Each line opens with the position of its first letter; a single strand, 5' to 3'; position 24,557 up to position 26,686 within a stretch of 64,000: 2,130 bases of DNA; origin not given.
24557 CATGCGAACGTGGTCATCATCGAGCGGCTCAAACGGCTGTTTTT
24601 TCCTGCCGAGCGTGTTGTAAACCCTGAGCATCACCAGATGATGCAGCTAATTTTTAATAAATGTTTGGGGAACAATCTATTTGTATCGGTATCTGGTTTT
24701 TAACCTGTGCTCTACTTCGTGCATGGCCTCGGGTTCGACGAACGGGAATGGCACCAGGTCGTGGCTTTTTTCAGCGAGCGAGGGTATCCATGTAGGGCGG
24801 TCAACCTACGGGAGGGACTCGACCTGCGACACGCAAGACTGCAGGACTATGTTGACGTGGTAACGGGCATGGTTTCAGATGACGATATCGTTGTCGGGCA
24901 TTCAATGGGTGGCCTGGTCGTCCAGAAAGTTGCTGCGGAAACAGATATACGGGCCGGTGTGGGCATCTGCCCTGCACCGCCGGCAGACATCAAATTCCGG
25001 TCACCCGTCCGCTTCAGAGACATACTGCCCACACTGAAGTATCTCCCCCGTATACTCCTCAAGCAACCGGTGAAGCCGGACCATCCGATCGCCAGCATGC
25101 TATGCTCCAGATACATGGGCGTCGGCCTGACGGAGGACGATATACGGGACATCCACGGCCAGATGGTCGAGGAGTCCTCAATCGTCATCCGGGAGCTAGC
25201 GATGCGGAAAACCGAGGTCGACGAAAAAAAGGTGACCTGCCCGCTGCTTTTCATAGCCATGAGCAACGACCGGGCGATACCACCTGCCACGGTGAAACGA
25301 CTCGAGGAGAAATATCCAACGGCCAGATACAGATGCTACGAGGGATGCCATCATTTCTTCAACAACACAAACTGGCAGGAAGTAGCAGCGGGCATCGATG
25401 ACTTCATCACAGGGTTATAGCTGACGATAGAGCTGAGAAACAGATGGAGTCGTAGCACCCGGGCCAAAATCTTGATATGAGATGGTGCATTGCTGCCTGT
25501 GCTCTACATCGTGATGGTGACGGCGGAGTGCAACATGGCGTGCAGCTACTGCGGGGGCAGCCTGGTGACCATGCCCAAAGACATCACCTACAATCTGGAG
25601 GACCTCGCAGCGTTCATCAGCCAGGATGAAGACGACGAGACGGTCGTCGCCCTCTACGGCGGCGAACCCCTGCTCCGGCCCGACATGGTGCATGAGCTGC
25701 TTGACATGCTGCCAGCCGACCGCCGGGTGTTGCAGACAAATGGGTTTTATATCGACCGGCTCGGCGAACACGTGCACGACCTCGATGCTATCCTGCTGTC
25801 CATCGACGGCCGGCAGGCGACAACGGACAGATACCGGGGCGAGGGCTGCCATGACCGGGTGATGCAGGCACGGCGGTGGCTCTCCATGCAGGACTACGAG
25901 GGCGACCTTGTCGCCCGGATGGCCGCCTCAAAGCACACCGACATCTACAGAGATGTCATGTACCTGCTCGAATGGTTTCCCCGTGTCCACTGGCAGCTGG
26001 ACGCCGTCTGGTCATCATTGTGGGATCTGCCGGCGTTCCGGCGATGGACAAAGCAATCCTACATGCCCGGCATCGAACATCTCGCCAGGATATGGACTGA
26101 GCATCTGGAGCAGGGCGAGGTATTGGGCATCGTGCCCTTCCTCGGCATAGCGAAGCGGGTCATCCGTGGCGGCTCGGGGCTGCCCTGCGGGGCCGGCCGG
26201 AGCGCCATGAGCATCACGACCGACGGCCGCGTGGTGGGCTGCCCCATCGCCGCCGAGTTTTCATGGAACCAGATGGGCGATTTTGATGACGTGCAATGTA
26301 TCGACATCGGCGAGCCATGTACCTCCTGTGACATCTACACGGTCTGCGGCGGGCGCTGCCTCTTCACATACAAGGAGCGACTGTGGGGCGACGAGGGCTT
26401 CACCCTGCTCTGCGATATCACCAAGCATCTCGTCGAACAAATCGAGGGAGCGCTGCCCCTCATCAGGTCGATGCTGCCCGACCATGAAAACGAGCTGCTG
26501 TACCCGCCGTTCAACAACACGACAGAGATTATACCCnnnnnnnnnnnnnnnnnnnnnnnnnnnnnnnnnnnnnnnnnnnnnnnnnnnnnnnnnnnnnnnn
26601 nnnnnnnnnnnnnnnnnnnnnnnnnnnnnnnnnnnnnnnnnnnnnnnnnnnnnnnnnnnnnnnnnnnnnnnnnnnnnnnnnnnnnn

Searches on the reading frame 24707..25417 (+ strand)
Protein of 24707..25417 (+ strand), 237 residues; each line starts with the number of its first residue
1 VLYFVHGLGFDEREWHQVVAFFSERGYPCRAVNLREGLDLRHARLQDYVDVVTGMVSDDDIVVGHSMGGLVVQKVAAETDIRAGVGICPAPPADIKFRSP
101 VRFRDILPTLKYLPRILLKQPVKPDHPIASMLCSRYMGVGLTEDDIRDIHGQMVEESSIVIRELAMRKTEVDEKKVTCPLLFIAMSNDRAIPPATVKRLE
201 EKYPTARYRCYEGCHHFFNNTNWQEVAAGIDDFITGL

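Call 3: search_protein_families(library=pfam, proteins=[window:24707-25417:+], max_evalue=0.01)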
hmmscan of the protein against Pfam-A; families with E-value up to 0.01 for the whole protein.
window:24707-25417:+ (237 aa): 5 families
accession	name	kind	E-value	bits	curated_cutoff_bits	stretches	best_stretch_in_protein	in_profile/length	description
PF12697.13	Abhydrolase_6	-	7.6e-18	66.4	26.3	1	3-228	2-216/217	Alpha/beta hydrolase family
PF12146.15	Hydrolase_4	-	1.1e-09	38.4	27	1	3-216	8-232/239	Serine aminopeptidase, S33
PF00561.26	Abhydrolase_1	-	9.7e-07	29.1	25.8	1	4-93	5-107/245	alpha/beta hydrolase fold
PF01738.24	DLH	-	0.00022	21.3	21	0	168-222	134-192/217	Dienelactone hydrolase family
PF10230.15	LIDHydrolase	-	0.0073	16.5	27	0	32-218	59-261/262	Lipid-droplet associated hydrolase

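Call 4: search_protein_families(library=ncbifam, proteins=[window:24707-25417:+], max_evalue=0.01)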
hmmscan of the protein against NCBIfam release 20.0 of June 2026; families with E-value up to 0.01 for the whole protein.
window:24707-25417:+ (237 aa): 11 families
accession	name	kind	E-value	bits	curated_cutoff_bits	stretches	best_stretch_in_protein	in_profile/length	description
TIGR01738.1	bioH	equivalog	4.2e-08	33.1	206.95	1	2-79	7-86/245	pimeloyl-ACP methyl ester esterase BioH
TIGR03056.1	bchO_mg_che_rel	equivalog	5.8e-08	32.1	172.55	1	173-234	216-277/278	alpha/beta fold hydrolase BchO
TIGR02427.1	protocat_pcaD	equivalog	2.7e-07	30.2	255.85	1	173-234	189-250/251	3-oxoadipate enol-lactonase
NF051488.1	bifunc_PcaDC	exception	9.7e-07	28.2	390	1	165-235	181-251/375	bifunctional 3-oxoadipate enol-lactonase/4-carboxymuconolactone decarboxylase PcaDC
NF011457.0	PRK14875.1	equivalog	3.2e-06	26.3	307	1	2-81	135-221/372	acetoin dehydrogenase dihydrolipoyllysine-residue acetyltransferase subunit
TIGR03611.1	RutD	equivalog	3.3e-05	23.4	238.5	0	156-235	175-256/258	pyrimidine utilization protein D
NF051487.1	bifunc_PcaCD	exception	0.00012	21.3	430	0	173-235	350-412/413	bifunctional 4-carboxymuconolactone decarboxylase/3-oxoadipate enol-lactonase PcaCD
NF052610.1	macro_16_ester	equivalog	0.00068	19.1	420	0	173-232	219-278/281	alpha/beta fold macrolide esterase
NF058580.1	lipase_V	equivalog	0.0014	18.3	300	0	142-220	151-225/230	EstV family lipase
NF007954.0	PRK10673.1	equivalog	0.0017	17.7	399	0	43-79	66-102/255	esterase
TIGR01250.1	pro_imino_pep_2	subfamily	0.0066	16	167.65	0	174-234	228-287/288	proline iminopeptidase-family hydrolase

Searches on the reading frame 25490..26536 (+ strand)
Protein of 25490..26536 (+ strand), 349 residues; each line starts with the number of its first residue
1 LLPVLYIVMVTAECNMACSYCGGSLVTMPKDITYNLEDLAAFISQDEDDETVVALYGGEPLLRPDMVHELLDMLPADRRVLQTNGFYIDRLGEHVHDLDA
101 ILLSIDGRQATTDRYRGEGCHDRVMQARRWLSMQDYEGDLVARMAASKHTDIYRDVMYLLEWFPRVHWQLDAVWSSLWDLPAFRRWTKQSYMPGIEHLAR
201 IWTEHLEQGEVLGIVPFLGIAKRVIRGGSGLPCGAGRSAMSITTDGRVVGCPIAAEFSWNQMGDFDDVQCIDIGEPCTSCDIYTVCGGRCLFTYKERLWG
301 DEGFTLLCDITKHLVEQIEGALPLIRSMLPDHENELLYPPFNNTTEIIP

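Call 3: search_protein_families(library=pfam, proteins=[window:25490-26536:+], max_evalue=0.01)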
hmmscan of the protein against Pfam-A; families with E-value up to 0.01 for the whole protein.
window:25490-26536:+ (349 aa): 2 families
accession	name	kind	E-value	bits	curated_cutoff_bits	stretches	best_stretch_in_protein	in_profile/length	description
PF04055.27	Radical_SAM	-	5.1e-10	40.2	29.5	1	10-132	3-137/166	Radical SAM superfamily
PF13353.11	Fer4_12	-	0.00037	21.2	22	1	8-108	9-116/137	4Fe-4S single cluster domain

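Call 4: search_protein_families(library=ncbifam, proteins=[window:25490-26536:+], max_evalue=0.01)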
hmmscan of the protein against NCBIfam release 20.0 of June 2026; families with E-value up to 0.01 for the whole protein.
window:25490-26536:+ (349 aa): 61 families (the best 25 are shown)
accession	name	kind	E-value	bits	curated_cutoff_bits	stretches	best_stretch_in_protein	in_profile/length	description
TIGR04084.1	rSAM_AF0577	subfamily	5.1e-113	377.5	225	1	8-349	1-347/347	TIGR04084 family radical SAM/SPASM domain-containing protein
NF047865.1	rSAM_PapB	equivalog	2.5e-18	66.4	340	1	8-291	7-317/330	PapB family radical SAM/SPASM ranthipeptide maturase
NF050035.1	rSAM_WgK_link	exception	3.9e-12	45.8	650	1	3-131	8-143/367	radical SAM/SPASM peptide maturase WgkB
NF041707.1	rSAM_YhhB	equivalog_domain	2.6e-11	43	445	1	7-146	5-167/369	cyclophane-forming radical SAM/SPASM peptide maturase YhhB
TIGR04269.1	SAM_SPASM_FxsB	subfamily_domain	3.7e-10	39.4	370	1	6-247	4-271/363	FxsB family cyclophane-forming radical SAM/SPASM peptide maturase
TIGR03942.1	sulfatase_rSAM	equivalog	8.6e-10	38.2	349.45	1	10-139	7-156/363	anaerobic sulfatase maturase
NF038283.1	viperin_w_prok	equivalog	9.8e-10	38.1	180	1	10-132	8-142/281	viperin family antiviral radical SAM protein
TIGR03974.1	rSAM_six_Cys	equivalog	1.8e-08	33.7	425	1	9-284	102-399/451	thioether cross-link-forming SCIFF peptide maturase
TIGR03962.1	mycofact_rSAM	equivalog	2e-08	33.8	265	1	8-138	16-151/339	mycofactocin radical SAM maturase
TIGR03978.1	rSAM_paired_1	equivalog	3.2e-08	32.8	370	1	3-76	82-159/466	His-Xaa-Ser system radical SAM maturase HxsB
TIGR04083.1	rSAM_pep_methan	hypoth_equivalog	4.5e-08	32.4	300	1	8-129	4-134/376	TIGR04083 family peptide-modifying radical SAM enzyme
TIGR04068.1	rSAM_ocin_clost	equivalog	6e-08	32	500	1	7-127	87-228/462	Cys-rich peptide radical SAM maturase CcpM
TIGR04545.1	rSAM_ahbD_hemeb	equivalog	6.2e-08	32.5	500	1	10-140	6-143/339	heme b synthase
TIGR03470.1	HpnH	equivalog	8.1e-08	31.6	225.05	1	10-136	34-163/318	adenosyl-hopene transferase HpnH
NF050038.1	rSAM_RiPP_GggB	equivalog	1.6e-07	30.7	650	1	7-156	45-207/398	streptosactin maturase GggB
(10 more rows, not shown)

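Call 7: find_homologous_proteins(query=window:25490-26536:+)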
Query window:25490-26536:+ (349 aa): 4381 proteins with E <= 0.001 among 6578 candidates; the best 120 are listed.
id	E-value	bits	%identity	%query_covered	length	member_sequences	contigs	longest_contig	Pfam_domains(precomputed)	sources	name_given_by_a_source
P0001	3.3e-219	745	87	100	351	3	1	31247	PF04055.28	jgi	jgi:putative peptide-modifying radical SAM enzyme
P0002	1.1e-182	625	75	99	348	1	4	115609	PF04055.28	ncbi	-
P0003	1.9e-174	598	72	98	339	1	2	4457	PF04055.28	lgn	-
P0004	7.7e-174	596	72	98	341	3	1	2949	PF04055.28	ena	-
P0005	2.3e-172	591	70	100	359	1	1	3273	PF04055.28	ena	-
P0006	2.6e-159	548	83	77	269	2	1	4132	-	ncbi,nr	ncbi:MAG: TIGR04084 family radical SAM/SPASM domain-containing protein, partial [Candidatus Thermopl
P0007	8.5e-152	523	64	99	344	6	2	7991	PF04055.28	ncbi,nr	ncbi:MAG TPA: TIGR04084 family radical SAM/SPASM domain-containing protein [Thermoplasmatales archae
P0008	7.8e-149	514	61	100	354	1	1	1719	PF04055.28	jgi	-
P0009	1.3e-148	513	62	98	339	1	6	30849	PF04055.28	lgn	-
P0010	8.4e-147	507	61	100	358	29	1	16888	PF04055.28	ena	-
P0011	4.2e-143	495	59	99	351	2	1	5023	PF04055.28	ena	-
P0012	1.4e-142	493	59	99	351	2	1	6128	PF04055.28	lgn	-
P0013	2.7e-140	486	58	99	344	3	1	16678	PF04055.28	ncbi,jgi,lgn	-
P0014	3.4e-138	479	58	99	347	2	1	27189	PF04055.28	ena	-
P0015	2.2e-136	473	58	99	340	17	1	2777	PF04055.28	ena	-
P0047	4.2e-121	422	52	99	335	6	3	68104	PF04055.28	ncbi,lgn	ncbi:MAG: TIGR04084 family radical SAM/SPASM domain-containing protein [Candidatus Thermoplasmatota 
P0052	4.4e-120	419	52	99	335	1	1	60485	PF04055.28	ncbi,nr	ncbi:MAG: TIGR04084 family radical SAM/SPASM domain-containing protein [Thermoplasmatales archaeon]|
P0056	2.5e-119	417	50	99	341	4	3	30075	PF04055.28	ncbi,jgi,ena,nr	ncbi:MAG: TIGR04084 family radical SAM/SPASM domain-containing protein [Thermoplasmata archaeon]|nr:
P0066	9.7e-117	408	49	99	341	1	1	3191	PF04055.28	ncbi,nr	ncbi:MAG: TIGR04084 family radical SAM/SPASM domain-containing protein [Candidatus Thermoplasmatota 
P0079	8.5e-115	402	50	99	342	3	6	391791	PF04055.28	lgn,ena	-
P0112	2.3e-108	380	50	99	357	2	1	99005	PF04055.28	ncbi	ncbi:MAG: TIGR04084 family radical SAM/SPASM domain-containing protein [Promethearchaeota archaeon]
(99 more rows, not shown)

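Call 8: find_encoding_contigs(protein=P0001, flank=7000, max_places=3)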
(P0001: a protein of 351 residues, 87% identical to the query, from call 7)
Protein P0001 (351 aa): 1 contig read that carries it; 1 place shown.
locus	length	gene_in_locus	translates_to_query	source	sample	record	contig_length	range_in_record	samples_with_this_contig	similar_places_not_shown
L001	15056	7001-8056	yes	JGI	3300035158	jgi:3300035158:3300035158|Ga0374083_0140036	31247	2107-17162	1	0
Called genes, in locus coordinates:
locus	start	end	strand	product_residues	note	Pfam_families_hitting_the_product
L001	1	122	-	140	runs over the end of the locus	-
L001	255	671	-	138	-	PF00072:Response_reg (faint)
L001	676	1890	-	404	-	PF08447:PAS_3 (weak), PF13596:PAS_10 (weak), PF08448:PAS_4, PF13426:PAS_9, PF00989:PAS, PF13188:PAS_8 (weak), PF08448:PAS_4, PF13426:PAS_9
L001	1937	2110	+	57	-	-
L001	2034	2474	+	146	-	-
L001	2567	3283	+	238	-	PF04254:DUF432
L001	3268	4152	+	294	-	PF21088:MS_channel_1st, PF00924:MS_channel_2nd, PF21082:MS_channel_3rd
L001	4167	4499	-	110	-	PF04430:DUF498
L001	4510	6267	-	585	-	PF01406:tRNA-synt_1e, PF01921:tRNA-synt_1f (faint), PF00133:tRNA-synt_1 (faint), PF00749:tRNA-synt_1c (faint), PF09334:tRNA-synt_1g, PF09190:DALR_2, PF23493:CysS_C (weak)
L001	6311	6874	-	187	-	PF00156:Pribosyltran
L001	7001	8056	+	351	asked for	PF04055:Radical_SAM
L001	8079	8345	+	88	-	-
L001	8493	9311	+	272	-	PF01261:AP_endonuc_2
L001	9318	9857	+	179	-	PF01380:SIS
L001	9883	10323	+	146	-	PF01873:eIF-5_eIF-2B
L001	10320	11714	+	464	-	PF13231:PMT_2 (weak)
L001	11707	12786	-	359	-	PF00535:Glycos_transf_2, PF13641:Glyco_tranf_2_3, PF04138:GtrA_DPMS_TM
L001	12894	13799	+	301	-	PF00005:ABC_tran, PF13555:AAA_29 (faint), PF13304:AAA_21 (faint), PF13732:DrrA1-3_C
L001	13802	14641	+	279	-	PF12679:ABC2_membrane_2, PF12730:ABC2_membrane_4, PF12698:ABC2_membrane_3, PF13346:ABC2_membrane_5, PF19814:DUF6297 (weak)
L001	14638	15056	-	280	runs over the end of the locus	PF13793:Pribosyltran_N, PF00156:Pribosyltran, PF14572:Pribosyl_synth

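Call 9: find_encoding_contigs(protein=P0002, flank=7000, max_places=3)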
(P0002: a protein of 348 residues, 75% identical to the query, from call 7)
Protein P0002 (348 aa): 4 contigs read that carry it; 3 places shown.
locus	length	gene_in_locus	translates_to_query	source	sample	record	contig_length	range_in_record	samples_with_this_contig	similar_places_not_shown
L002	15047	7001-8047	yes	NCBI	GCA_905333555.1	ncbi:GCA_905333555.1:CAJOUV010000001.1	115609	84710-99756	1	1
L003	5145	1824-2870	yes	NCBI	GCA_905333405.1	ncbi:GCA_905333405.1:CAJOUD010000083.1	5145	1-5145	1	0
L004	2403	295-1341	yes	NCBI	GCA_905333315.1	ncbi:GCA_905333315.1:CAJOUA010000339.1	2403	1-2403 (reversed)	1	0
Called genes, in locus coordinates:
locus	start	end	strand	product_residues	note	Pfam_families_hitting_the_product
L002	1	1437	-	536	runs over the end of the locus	PF00501:AMP-binding, PF13193:AMP-binding_C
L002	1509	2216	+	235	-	PF04254:DUF432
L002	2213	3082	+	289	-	PF21088:MS_channel_1st, PF00924:MS_channel_2nd, PF21082:MS_channel_3rd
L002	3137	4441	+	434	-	PF02844:GARS_N, PF01071:GARS_A, PF02843:GARS_C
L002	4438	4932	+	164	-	PF00583:Acetyltransf_1, PF13673:Acetyltransf_10, PF13302:Acetyltransf_3, PF13508:Acetyltransf_7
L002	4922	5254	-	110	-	PF04430:DUF498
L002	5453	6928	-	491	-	PF01406:tRNA-synt_1e, PF01921:tRNA-synt_1f (faint), PF00133:tRNA-synt_1 (faint), PF09334:tRNA-synt_1g, PF00749:tRNA-synt_1c (faint), PF09334:tRNA-synt_1g, PF09190:DALR_2, PF23493:CysS_C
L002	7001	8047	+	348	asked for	PF04055:Radical_SAM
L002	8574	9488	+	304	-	PF01261:AP_endonuc_2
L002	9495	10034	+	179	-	PF13580:SIS_2 (faint), PF01380:SIS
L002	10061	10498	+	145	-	PF01873:eIF-5_eIF-2B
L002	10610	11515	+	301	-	PF00005:ABC_tran, PF13304:AAA_21 (faint), PF13732:DrrA1-3_C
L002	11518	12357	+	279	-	PF12679:ABC2_membrane_2, PF12730:ABC2_membrane_4, PF12698:ABC2_membrane_3, PF13346:ABC2_membrane_5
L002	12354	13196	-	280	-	PF13793:Pribosyltran_N, PF00156:Pribosyltran, PF14572:Pribosyl_synth, PF14681:UPRTase (faint)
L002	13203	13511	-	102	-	-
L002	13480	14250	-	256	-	PF21948:LplA-B_cat, PF03099:BPL_LplA_LipB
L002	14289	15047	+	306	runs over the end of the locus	PF00005:ABC_tran, PF13175:AAA_15 (faint), PF13304:AAA_21 (weak)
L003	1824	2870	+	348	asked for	PF04055:Radical_SAM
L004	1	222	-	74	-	?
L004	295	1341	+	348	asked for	PF04055:Radical_SAM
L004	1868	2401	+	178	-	?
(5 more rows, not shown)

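Call 41: find_encoding_contigs(protein=P0112, flank=4000, max_places=1)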
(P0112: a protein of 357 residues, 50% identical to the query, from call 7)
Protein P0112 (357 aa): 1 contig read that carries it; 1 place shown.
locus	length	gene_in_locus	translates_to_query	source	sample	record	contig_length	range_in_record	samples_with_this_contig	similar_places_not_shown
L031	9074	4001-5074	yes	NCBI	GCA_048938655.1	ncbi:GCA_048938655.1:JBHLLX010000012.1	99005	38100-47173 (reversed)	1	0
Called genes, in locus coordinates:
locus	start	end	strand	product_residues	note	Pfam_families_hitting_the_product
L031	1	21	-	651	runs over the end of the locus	PF13185:GAF_2 (weak), PF02518:HATPase_c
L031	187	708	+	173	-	PF12917:YfbR-like, PF13023:HD_3, PF01966:HD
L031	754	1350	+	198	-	-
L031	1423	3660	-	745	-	PF04851:ResIII, PF00270:DEAD, PF00271:Helicase_C, PF02889:Sec63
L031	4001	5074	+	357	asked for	PF04055:Radical_SAM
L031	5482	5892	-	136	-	PF04471:Mrr_cat (weak)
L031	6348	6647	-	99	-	PF02680:DUF211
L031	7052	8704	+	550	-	PF08448:PAS_4, PF13426:PAS_9 (weak), PF01590:GAF, PF13185:GAF_2, PF13492:GAF_3 (weak), PF02518:HATPase_c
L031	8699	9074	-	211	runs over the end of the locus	-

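Call 42: find_encoding_contigs(protein=P0079, flank=4000, max_places=2)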
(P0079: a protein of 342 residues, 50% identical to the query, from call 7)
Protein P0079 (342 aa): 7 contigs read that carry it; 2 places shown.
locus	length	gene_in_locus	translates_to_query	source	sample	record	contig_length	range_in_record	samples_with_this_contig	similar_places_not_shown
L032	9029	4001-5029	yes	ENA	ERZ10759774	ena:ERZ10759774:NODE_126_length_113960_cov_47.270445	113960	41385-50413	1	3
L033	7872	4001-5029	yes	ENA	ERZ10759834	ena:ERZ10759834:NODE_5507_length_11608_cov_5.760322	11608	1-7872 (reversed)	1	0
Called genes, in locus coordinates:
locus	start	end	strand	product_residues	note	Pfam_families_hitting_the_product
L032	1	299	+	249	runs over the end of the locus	-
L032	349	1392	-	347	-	PF26356:Pelota_N, PF03464:eRF1_2 (weak), PF03465:eRF1_3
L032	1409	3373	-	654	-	PF05833:NFACT_N, PF05670:NFACT-R_1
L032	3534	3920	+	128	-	PF00072:Response_reg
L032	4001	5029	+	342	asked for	PF04055:Radical_SAM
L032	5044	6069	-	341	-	PF03144:GTP_EFTU_D2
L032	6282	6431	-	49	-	-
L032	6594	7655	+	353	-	PF26466:DNA_primase_lrg_N (weak), PF04104:DNA_primase_lrg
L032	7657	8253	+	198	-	PF01712:dNK (weak), PF02223:Thymidylate_kin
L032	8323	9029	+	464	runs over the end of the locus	PF00291:PALP, PF13302:Acetyltransf_3 (weak), PF00583:Acetyltransf_1, PF13673:Acetyltransf_10, PF13508:Acetyltransf_7, PF08445:FR47 (weak)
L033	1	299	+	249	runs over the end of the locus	-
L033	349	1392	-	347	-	PF26356:Pelota_N, PF03464:eRF1_2 (faint), PF03465:eRF1_3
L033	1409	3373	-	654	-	PF05833:NFACT_N, PF05670:NFACT-R_1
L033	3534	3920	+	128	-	PF00072:Response_reg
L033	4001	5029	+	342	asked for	PF04055:Radical_SAM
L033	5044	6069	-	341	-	PF03144:GTP_EFTU_D2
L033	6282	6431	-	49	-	-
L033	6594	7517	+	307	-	PF26466:DNA_primase_lrg_N (weak), PF04104:DNA_primase_lrg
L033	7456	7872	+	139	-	?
